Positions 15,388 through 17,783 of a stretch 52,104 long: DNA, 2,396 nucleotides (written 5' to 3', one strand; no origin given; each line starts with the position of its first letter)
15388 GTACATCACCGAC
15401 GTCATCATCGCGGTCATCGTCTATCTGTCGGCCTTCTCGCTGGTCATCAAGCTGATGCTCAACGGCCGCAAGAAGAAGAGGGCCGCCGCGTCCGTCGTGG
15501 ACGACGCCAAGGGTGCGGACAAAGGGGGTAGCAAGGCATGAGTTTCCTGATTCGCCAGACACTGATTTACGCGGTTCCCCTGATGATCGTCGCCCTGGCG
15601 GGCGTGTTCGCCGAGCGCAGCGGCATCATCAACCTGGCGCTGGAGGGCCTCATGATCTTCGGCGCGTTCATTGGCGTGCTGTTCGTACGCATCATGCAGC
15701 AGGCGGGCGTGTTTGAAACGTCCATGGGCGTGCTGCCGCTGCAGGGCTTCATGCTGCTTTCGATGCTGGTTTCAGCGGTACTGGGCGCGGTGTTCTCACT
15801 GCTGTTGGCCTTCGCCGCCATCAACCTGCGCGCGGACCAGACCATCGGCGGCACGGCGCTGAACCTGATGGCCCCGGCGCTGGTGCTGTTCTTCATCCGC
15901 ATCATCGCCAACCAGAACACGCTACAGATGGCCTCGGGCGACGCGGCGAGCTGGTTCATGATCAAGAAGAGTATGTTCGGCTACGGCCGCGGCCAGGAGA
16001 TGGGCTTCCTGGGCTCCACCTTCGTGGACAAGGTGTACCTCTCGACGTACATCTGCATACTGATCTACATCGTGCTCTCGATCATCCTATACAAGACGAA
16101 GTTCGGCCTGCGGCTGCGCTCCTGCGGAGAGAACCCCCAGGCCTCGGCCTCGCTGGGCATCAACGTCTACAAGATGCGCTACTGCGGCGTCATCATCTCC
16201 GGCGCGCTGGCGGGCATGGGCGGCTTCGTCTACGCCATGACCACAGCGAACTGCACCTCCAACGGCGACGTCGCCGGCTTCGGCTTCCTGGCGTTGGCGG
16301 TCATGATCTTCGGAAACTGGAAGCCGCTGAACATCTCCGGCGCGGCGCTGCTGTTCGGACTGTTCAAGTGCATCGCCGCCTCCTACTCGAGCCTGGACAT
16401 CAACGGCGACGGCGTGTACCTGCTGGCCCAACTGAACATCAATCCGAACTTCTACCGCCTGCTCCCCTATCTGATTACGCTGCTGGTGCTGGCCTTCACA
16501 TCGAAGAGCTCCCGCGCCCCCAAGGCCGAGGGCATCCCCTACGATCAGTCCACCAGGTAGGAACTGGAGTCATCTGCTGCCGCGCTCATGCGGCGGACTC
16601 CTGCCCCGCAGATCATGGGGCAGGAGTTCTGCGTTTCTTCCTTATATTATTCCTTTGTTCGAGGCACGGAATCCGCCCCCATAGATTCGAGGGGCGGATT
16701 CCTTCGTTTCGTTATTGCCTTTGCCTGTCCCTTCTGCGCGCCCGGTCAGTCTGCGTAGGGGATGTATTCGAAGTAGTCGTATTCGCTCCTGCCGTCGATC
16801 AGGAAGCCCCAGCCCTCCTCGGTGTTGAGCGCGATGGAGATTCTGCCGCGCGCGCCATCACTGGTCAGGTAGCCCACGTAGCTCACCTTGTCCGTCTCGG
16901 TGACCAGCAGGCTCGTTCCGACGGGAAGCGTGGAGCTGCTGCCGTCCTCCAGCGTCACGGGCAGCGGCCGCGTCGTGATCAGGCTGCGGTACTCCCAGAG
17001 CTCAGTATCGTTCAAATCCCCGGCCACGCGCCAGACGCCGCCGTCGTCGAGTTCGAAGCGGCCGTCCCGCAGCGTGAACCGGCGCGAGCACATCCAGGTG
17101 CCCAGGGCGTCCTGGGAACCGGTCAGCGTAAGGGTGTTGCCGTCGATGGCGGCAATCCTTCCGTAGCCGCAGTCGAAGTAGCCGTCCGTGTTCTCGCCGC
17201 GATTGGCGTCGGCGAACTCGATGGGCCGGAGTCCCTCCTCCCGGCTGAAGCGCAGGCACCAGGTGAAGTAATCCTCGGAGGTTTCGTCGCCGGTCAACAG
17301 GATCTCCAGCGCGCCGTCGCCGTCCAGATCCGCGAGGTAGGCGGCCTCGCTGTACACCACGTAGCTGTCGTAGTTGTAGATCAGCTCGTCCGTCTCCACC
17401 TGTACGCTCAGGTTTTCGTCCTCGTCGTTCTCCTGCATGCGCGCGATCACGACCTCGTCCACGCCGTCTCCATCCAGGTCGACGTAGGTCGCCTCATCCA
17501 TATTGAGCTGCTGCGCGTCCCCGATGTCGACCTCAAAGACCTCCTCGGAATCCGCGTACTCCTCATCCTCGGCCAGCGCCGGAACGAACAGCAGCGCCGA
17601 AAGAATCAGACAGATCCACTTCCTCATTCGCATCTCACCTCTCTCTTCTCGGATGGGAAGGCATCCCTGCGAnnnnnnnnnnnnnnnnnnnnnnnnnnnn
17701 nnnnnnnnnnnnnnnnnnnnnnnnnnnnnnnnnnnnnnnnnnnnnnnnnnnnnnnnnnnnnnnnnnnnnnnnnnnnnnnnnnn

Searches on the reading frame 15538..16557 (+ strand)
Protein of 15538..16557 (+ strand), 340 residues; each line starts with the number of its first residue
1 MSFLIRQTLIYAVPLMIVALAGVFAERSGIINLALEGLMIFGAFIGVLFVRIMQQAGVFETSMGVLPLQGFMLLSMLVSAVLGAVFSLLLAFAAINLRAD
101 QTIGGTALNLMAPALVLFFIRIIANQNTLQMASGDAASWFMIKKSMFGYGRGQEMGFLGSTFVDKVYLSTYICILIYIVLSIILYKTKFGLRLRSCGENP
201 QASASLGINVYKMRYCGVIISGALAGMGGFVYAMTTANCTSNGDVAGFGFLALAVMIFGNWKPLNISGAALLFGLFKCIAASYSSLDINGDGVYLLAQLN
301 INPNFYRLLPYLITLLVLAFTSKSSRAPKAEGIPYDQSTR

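Call 52: search_protein_families(library=pfam, proteins=[window:15538-16557:+], max_evalue=0.001)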
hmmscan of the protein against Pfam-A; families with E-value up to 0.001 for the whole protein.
window:15538-16557:+ (340 aa): 1 family
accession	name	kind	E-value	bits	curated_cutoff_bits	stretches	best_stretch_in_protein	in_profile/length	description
PF02653.21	BPD_transp_2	-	5.6e-35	121.2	26.8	1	6-318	3-269/269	Branched-chain amino acid transport system / permease component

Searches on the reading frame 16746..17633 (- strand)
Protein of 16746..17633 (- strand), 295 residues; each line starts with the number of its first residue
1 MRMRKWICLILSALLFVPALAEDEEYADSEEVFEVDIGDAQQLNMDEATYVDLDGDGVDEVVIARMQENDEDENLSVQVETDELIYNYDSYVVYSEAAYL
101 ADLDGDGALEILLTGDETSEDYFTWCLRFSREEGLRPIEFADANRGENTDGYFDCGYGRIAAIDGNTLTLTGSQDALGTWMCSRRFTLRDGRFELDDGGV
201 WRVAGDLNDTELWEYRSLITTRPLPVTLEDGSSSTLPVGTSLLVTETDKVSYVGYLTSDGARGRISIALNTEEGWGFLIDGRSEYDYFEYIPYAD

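Call 52: search_protein_families(library=pfam, proteins=[window:16746-17633:-], max_evalue=0.001)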
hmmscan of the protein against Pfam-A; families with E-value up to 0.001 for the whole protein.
window:16746-17633:- (295 aa): 1 family
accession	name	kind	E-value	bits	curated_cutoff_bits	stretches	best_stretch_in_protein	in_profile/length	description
PF01839.29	FG-GAP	-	7e-05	23.1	22.1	0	51-69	8-26/37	FG-GAP repeat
